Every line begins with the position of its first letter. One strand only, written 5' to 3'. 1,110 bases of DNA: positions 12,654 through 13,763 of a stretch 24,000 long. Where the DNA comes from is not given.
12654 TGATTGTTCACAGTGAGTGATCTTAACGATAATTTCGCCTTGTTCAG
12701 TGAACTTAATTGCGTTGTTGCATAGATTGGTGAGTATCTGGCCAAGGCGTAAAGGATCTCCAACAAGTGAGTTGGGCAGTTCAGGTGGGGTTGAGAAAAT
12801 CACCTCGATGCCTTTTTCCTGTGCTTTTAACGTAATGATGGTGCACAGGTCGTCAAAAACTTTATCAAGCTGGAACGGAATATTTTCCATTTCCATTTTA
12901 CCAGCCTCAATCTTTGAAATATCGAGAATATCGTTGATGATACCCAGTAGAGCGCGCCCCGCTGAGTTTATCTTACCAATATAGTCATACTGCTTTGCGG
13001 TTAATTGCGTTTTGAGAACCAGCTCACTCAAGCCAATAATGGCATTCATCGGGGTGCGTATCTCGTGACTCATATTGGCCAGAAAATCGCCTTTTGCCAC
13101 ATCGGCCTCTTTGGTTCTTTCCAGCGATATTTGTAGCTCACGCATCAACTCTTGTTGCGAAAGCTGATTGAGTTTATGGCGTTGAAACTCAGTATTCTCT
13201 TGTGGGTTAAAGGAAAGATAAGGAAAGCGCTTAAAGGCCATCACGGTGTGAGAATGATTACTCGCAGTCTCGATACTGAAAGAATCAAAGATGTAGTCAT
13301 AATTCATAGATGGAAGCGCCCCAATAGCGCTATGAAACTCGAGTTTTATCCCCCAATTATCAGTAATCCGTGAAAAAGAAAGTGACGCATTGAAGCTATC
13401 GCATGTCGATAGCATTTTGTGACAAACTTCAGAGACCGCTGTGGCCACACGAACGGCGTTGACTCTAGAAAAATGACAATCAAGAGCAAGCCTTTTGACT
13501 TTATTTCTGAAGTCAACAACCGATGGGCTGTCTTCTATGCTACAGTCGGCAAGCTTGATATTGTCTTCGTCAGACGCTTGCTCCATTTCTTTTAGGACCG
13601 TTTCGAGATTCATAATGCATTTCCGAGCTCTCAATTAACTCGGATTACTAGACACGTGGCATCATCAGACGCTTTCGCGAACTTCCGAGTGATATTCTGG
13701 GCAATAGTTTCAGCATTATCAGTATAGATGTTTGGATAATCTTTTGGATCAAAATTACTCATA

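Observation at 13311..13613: N-terminal input domain of the hybrid kinase resembles a degenerate (pseudo-kinase) copy of the neighbouring RsbT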

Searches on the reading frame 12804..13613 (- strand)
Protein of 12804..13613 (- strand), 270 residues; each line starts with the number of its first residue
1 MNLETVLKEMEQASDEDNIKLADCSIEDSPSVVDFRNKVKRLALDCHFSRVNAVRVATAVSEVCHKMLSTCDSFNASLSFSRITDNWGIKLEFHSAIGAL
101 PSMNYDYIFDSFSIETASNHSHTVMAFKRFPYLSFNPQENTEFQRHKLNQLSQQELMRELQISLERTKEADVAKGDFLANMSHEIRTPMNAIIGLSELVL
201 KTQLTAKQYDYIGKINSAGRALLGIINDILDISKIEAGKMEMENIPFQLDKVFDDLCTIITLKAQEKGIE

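Call 81: predict_structure(alignment_id=A4)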
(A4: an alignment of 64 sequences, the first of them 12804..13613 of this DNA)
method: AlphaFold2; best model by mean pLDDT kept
length: 270 residues; sequences in the alignment: 64
mean_pLDDT: 82.4   pTM: 0.52
mean pLDDT of the five models: 82.4, 82.4, 82.1, 80.4, 79.1
residues with pLDDT >= 90: 51; 70-90: 196; 50-70: 18; < 50: 5
segments of 3 or more residues with pLDDT < 50: 10-13
pLDDT, mean of each block of 10 residues (from residue 1): 57 65 87 90 90 92 89 89 87 83 85 84 90 79 79 69 80 78 84 89 90 87 84 78 78 83 80
secondary structure, 60 per line:
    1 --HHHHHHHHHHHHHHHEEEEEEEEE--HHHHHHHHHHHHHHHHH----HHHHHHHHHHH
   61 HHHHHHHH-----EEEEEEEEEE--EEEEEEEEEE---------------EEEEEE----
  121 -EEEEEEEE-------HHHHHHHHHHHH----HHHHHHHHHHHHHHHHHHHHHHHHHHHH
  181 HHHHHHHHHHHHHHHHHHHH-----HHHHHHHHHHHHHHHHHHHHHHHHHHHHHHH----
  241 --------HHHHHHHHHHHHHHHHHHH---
elements in order: H3-17 E18-26 H29-45 H50-68 E74-83 E86-95 E111-116 E122-129 H137-148 H153-200 H206-236 H249-267
